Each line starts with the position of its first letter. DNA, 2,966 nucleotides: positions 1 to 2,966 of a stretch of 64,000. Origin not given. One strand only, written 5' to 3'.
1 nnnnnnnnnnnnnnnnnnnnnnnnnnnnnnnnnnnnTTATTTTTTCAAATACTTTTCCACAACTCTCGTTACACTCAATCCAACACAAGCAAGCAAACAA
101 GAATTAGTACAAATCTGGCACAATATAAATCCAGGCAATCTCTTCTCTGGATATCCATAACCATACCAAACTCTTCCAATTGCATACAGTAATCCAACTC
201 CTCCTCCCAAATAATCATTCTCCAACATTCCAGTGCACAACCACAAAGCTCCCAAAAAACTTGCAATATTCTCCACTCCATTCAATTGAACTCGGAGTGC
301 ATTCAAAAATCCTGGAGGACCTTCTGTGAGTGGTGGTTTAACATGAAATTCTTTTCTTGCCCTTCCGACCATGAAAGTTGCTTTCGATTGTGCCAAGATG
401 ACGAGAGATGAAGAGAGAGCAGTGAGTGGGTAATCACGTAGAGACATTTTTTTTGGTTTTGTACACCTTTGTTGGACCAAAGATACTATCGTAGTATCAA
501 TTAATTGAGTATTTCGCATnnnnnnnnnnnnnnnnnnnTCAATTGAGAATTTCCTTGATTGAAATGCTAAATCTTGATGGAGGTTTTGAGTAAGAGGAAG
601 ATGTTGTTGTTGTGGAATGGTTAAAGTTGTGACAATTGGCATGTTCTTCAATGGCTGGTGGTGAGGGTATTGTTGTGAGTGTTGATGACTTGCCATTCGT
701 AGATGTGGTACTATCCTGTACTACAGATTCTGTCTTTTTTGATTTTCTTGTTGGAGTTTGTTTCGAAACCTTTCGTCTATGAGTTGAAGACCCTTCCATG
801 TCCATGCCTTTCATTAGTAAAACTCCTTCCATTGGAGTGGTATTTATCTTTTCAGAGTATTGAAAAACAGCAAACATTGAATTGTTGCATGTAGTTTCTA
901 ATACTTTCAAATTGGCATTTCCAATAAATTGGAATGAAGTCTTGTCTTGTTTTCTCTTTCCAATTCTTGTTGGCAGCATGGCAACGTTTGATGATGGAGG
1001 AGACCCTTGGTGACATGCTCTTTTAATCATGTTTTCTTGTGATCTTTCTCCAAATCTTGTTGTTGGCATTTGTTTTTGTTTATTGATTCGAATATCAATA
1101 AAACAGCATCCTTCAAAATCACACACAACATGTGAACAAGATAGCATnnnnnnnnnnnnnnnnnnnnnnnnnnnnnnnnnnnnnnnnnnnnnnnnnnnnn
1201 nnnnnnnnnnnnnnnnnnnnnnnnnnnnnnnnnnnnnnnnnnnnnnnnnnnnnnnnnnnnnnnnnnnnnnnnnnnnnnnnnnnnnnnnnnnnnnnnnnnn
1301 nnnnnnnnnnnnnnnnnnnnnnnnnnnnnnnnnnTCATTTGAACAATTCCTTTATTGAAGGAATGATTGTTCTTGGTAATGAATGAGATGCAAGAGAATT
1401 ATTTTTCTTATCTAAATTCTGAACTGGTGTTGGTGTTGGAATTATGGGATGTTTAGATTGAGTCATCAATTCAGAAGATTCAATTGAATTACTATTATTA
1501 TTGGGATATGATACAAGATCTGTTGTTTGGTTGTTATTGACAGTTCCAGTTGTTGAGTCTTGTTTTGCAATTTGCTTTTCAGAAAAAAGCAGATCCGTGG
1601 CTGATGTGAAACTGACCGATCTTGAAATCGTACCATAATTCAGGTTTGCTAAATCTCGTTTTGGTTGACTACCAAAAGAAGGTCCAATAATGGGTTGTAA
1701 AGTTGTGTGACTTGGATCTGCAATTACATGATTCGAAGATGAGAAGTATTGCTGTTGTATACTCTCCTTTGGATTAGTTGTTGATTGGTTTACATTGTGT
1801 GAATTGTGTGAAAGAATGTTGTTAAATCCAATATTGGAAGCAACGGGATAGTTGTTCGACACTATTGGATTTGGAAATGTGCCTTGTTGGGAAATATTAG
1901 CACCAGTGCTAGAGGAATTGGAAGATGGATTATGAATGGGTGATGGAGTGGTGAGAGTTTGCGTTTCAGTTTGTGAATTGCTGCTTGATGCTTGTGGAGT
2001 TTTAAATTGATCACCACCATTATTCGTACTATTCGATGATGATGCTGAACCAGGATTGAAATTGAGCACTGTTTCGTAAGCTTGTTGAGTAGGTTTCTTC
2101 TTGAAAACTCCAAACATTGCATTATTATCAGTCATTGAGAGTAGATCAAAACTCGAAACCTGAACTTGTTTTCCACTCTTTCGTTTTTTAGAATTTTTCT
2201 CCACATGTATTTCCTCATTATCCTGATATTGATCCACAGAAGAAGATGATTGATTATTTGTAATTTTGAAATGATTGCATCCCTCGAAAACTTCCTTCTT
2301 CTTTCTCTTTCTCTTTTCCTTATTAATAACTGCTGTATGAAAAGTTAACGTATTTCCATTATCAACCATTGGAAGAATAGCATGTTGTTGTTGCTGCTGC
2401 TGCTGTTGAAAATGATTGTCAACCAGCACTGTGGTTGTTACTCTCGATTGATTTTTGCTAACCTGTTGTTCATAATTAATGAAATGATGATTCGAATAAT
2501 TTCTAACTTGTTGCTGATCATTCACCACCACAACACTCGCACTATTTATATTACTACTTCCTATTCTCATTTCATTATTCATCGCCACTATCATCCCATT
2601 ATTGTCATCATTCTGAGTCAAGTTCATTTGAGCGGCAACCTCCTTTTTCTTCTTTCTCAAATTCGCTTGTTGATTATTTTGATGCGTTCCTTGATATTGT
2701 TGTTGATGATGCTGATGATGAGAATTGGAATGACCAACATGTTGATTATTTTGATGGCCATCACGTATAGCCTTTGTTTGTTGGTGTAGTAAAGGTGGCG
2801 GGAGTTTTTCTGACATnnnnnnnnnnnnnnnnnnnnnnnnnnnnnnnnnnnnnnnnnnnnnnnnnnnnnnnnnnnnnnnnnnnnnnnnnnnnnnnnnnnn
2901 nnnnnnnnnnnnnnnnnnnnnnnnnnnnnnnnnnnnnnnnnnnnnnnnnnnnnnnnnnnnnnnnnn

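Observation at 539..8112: Three dispersed paralogues of an unrecognised low-complexity protein family sharing short conserved motifs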

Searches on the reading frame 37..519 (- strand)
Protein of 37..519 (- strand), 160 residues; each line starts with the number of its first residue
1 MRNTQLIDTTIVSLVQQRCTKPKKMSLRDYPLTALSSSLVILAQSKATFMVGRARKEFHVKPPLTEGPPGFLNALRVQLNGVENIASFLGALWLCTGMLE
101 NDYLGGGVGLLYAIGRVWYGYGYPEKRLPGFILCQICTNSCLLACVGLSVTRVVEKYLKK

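Call 8: search_protein_families(library=pfam, proteins=[window:37-519:-], max_evalue=1)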
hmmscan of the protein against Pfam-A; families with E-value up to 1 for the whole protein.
window:37-519:- (160 aa): 1 family
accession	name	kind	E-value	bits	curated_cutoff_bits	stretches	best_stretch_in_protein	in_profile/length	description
PF01124.23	MAPEG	-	8.8e-12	45.7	23.4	1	34-145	2-127/129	MAPEG family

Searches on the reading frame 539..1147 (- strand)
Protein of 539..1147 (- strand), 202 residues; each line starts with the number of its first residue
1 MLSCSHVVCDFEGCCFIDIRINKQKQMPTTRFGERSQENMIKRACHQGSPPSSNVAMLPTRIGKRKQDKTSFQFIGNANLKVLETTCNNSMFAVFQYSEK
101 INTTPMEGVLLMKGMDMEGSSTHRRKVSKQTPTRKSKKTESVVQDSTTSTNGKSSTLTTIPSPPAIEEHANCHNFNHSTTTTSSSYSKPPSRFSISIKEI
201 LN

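Call 8: search_protein_families(library=pfam, proteins=[window:539-1147:-], max_evalue=1)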
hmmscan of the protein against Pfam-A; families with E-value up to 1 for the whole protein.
window:539-1147:- (202 aa): 0 families

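Call 9: list_cluster_members(proteins=[window:539-1147:-, window:1335-2816:-, window:7360-8112:-, window:4300-6450:+, window:9128-10642:+, window:37-519:-])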
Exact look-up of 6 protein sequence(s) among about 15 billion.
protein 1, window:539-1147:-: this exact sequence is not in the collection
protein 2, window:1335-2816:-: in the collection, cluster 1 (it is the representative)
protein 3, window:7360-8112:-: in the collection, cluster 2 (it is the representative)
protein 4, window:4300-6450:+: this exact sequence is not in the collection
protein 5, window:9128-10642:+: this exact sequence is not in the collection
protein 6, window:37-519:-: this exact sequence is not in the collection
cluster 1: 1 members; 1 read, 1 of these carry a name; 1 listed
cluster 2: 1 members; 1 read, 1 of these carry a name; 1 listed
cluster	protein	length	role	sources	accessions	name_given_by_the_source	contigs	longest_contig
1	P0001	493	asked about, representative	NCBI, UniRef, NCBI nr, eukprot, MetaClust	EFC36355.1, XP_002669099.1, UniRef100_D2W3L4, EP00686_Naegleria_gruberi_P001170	predicted protein [Naegleria gruberi] | Predicted protein n=1 Tax=Naegleria gruberi TaxID=5762 RepID=D2W3L4_NAEGR | uncharacterized protein NAEGRDRAFT_54441 [Naegleria gruberi]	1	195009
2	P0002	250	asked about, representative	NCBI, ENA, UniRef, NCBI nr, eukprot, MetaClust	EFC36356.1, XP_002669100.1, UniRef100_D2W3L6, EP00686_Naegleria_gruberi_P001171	predicted protein [Naegleria gruberi] | Predicted protein n=1 Tax=Naegleria gruberi TaxID=5762 RepID=D2W3L6_NAEGR | uncharacterized protein NAEGRDRAFT_54443 [Naegleria gruberi]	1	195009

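Call 10: find_homologous_proteins(query=P0001, max_evalue=0.01)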
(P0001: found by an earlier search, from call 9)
Query P0001 (493 aa): 1 proteins with E <= 0.01 among 8000 candidates.
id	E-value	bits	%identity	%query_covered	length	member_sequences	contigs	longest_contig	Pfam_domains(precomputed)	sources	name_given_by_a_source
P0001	0.0e+0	1056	100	100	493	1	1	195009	-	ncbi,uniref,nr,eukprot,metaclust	ncbi:predicted protein [Naegleria gruberi]|uniref:Predicted protein n=1 Tax=Naegleria gruberi TaxID=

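Call 11: find_encoding_contigs(protein=P0001, flank=10000, max_places=3)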
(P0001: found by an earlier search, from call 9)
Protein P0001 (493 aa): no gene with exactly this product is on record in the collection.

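Call 40: find_encoding_contigs(protein=P0002, flank=10000, max_places=10)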
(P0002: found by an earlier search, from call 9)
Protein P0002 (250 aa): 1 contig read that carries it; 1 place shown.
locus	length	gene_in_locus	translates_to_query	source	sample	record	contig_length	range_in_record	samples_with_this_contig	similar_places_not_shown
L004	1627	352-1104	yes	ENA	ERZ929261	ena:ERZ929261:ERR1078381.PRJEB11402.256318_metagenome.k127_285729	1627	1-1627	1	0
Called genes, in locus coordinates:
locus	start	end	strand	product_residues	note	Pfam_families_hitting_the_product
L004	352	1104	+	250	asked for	-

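Call 47: search_protein_families(library=ncbifam, proteins=[window:539-1147:-], max_evalue=1)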
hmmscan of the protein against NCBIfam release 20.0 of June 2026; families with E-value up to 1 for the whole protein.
window:539-1147:- (202 aa): 1 family
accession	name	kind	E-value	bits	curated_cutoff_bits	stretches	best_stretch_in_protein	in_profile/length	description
NF033756.1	gliding_GltC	equivalog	0.11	11.1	450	1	104-172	5-69/622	adventurous gliding motility protein GltC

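Call 69: list_cluster_members(proteins=[window:539-1069:-, window:539-1030:-, window:539-979:-, window:539-877:-, window:37-447:-, window:37-372:-, window:539-832:-])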
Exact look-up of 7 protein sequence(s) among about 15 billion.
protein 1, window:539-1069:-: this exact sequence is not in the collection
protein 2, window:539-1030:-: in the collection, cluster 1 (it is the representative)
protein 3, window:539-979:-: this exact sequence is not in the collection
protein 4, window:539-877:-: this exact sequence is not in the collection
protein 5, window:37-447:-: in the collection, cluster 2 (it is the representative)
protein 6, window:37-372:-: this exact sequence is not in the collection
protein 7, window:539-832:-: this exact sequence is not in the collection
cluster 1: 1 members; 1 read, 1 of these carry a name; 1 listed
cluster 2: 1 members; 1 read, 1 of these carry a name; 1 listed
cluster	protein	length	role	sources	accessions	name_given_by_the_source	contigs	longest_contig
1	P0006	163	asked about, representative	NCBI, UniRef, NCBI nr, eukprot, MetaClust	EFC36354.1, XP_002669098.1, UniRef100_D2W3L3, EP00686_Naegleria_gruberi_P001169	predicted protein [Naegleria gruberi] | Predicted protein n=1 Tax=Naegleria gruberi TaxID=5762 RepID=D2W3L3_NAEGR | uncharacterized protein NAEGRDRAFT_75983 [Naegleria gruberi]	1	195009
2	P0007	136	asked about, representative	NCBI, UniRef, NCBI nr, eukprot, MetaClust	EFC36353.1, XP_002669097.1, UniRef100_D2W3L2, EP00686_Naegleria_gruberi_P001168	predicted protein [Naegleria gruberi] | Predicted protein n=1 Tax=Naegleria gruberi TaxID=5762 RepID=D2W3L2_NAEGR | uncharacterized protein NAEGRDRAFT_82243 [Naegleria gruberi]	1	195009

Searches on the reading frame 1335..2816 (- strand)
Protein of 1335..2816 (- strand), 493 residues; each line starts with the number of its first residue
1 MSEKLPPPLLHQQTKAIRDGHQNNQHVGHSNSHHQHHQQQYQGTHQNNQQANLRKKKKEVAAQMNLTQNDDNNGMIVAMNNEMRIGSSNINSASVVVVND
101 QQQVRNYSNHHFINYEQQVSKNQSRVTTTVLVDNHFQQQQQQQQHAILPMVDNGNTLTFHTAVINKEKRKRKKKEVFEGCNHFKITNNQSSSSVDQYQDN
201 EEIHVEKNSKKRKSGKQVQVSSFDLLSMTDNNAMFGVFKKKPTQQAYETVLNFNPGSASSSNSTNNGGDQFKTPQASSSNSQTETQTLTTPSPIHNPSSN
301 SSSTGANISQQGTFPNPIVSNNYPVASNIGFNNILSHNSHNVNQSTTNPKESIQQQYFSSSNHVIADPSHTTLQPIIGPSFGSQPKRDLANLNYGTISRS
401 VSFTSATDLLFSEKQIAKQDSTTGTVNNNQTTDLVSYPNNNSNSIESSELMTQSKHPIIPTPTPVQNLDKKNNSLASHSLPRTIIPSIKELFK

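Call 8: search_protein_families(library=pfam, proteins=[window:1335-2816:-], max_evalue=1)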
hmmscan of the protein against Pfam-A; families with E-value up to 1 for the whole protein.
window:1335-2816:- (493 aa): 0 families

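Call 47: search_protein_families(library=ncbifam, proteins=[window:1335-2816:-], max_evalue=1)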
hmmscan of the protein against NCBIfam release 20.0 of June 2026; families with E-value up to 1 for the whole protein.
window:1335-2816:- (493 aa): 0 families

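Call 81: predict_structure(alignment_id=A7)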
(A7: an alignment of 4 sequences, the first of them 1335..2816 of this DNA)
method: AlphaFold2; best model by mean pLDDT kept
length: 493 residues; sequences in the alignment: 4
mean_pLDDT: 42.3   pTM: 0.19
mean pLDDT of the five models: 42.3, 41.5, 39.9, 33.6, 32.8
residues with pLDDT >= 90: 0; 70-90: 20; 50-70: 52; < 50: 421
segments of 3 or more residues with pLDDT < 50: 10-33, 35-39, 41-43, 66-169, 173-229, 231-233, 245-296, 298-314, 318-323, 325-348, 350-367, 369-374, 376-384, 386-437, 439-456, 463-471, 473-479
pLDDT, mean of each block of 10 residues (from residue 1): 52 42 42 48 56 75 51 39 36 34 35 39 38 40 39 34 41 42 38 37 40 39 43 53 47 42 38 37 37 41 36 40 39 38 39 37 39 42 42 39 37 36 36 38 38 43 47 47 74 80
secondary structure, 60 per line:
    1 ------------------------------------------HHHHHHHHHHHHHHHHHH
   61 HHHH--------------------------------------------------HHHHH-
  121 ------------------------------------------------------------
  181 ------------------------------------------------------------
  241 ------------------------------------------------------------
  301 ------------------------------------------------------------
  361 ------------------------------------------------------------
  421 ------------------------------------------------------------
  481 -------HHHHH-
elements in order: H43-64 H115-119 H488-492

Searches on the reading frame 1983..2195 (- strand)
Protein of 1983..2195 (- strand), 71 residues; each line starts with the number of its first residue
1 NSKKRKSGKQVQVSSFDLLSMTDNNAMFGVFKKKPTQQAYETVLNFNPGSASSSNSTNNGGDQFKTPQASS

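Call 17: find_homologous_proteins(query=A2, max_evalue=10)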
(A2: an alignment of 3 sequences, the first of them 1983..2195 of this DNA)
Query A2 (3 sequences): 7 candidates shared short words with the query, none scored E <= 10.

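Call 23: search_protein_representatives(alignment_id=A2)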
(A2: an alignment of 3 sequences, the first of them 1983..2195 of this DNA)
Query: 3 sequences, 78 profile positions. Proteins with E-value up to 0.001 (for the whole library): 4; up to 1e-10: 3; up to 1e-30: 0. The best 4 are listed.
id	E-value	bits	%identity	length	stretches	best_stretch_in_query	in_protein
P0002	6.6e-30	119.1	-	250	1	1-78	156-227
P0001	3.7e-27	110.2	-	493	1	1-78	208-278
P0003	8.4e-25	102.7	-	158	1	12-78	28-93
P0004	7.7e-05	38.7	-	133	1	21-78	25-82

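Call 25: list_cluster_members(proteins=[P0003, P0004])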
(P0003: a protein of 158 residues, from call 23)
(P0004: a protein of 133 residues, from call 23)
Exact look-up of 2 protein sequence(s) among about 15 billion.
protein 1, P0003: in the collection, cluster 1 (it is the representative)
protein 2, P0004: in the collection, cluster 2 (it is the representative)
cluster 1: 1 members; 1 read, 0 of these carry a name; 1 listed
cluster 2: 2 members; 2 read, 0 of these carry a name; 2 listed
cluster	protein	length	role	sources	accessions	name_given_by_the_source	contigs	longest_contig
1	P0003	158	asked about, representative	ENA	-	-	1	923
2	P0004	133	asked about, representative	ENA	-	-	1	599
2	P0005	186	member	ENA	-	-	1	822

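Call 26: find_encoding_contigs(protein=P0003, flank=5000)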
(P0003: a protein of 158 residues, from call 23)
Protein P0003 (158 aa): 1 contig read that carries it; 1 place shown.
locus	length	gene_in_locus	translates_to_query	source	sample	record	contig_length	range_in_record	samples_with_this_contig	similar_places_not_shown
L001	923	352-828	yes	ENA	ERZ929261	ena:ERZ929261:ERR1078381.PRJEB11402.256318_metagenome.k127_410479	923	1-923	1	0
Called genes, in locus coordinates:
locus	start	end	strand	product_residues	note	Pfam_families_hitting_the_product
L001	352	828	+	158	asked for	-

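Call 27: find_encoding_contigs(protein=P0004, flank=5000)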
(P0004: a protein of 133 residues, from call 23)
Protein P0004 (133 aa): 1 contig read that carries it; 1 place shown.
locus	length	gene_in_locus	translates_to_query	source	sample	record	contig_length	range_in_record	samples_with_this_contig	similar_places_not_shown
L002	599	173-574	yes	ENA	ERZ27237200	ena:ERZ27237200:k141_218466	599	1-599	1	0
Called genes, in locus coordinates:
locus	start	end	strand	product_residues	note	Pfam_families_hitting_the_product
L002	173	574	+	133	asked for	-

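Call 32: find_encoding_contigs(protein=P0005, flank=5000)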
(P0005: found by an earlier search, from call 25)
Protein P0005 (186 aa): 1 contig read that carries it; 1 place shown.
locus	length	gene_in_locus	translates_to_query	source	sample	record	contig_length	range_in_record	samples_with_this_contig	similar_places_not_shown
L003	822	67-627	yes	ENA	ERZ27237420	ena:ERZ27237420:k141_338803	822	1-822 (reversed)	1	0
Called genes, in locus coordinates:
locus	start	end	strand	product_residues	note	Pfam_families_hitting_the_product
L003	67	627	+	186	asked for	-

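Call 37: find_related_loci(query=A5, collection=metagenome_contigs, flank=5000)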
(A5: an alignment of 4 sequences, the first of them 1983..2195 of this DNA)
Query A5 (71 aa) in metagenome_contigs; peptide patterns used: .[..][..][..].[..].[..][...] (x = any residue, [..] = any of these).
119 stretches matched a pattern, but none encodes a relative of the query by tblastn (E <= 1e-3).

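Call 38: find_homologous_proteins(query=P0005, max_evalue=10)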
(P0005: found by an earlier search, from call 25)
Query P0005 (186 aa): 1 proteins with E <= 10 among 34 candidates.
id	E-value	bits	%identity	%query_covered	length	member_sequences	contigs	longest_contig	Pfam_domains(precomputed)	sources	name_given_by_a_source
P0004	1.9e-82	293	99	72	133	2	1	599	-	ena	-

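Call 43: find_related_loci(query=A5, collection=viral_contigs, flank=3000)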
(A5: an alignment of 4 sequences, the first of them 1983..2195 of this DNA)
Query A5 (71 aa) in viral_contigs; peptide patterns used: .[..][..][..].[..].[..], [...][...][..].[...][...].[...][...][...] (x = any residue, [..] = any of these).
80 stretches matched a pattern, but none encodes a relative of the query by tblastn (E <= 1e-3).

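Call 46: search_solved_structures(query=A5, max_evalue=10, show_alignments=3)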
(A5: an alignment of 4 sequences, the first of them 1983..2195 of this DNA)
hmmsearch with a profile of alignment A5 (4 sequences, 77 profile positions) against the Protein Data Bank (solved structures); distinct sequences matched with E-value up to 10: 8.
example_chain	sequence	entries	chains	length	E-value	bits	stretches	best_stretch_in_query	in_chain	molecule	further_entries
9h9q_A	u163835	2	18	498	0.11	15.9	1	13-38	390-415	Tubulin gamma chain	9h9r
7anz_B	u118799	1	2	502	0.11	15.8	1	13-38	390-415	Tubulin gamma chain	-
1nwq_A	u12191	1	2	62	0.37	14.2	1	1-30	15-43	CCAAT/enhancer binding protein alpha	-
8k8c_A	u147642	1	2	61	0.41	14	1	1-30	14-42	CCAAT/enhancer-binding protein alpha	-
5k1a_B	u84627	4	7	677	1.5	12.3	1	39-67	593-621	WD repeat-containing protein 48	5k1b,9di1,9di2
9ebs_D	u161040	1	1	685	1.5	12.2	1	39-67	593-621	WD repeat-containing protein 48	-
7ay1_E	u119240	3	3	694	1.5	12.2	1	39-67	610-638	WD repeat-containing protein 48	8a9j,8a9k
9hnw_B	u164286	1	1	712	1.6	12.2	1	39-67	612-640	WD repeat-containing protein 48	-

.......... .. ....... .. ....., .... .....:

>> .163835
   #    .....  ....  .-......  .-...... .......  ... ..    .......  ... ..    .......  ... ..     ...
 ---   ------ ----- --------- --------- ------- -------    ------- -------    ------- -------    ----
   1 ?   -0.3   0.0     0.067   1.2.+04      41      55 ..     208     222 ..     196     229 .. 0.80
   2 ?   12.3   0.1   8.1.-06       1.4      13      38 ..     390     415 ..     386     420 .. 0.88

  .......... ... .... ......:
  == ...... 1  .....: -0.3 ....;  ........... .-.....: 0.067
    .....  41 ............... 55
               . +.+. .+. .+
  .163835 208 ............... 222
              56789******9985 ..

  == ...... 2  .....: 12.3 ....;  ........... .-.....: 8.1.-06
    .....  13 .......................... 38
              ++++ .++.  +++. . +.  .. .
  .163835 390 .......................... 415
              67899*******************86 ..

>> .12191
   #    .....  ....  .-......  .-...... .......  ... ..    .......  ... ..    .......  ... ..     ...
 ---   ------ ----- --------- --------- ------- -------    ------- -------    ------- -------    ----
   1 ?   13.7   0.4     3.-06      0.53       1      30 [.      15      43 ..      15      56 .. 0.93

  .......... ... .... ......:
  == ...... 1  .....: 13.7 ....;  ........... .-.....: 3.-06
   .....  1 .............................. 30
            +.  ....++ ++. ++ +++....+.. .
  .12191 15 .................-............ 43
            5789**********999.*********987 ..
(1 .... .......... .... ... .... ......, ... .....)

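Call 47: search_protein_families(library=ncbifam, proteins=[P0005], max_evalue=1)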
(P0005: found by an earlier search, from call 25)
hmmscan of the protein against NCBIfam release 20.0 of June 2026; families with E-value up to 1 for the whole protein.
P0005 (186 aa): 0 families
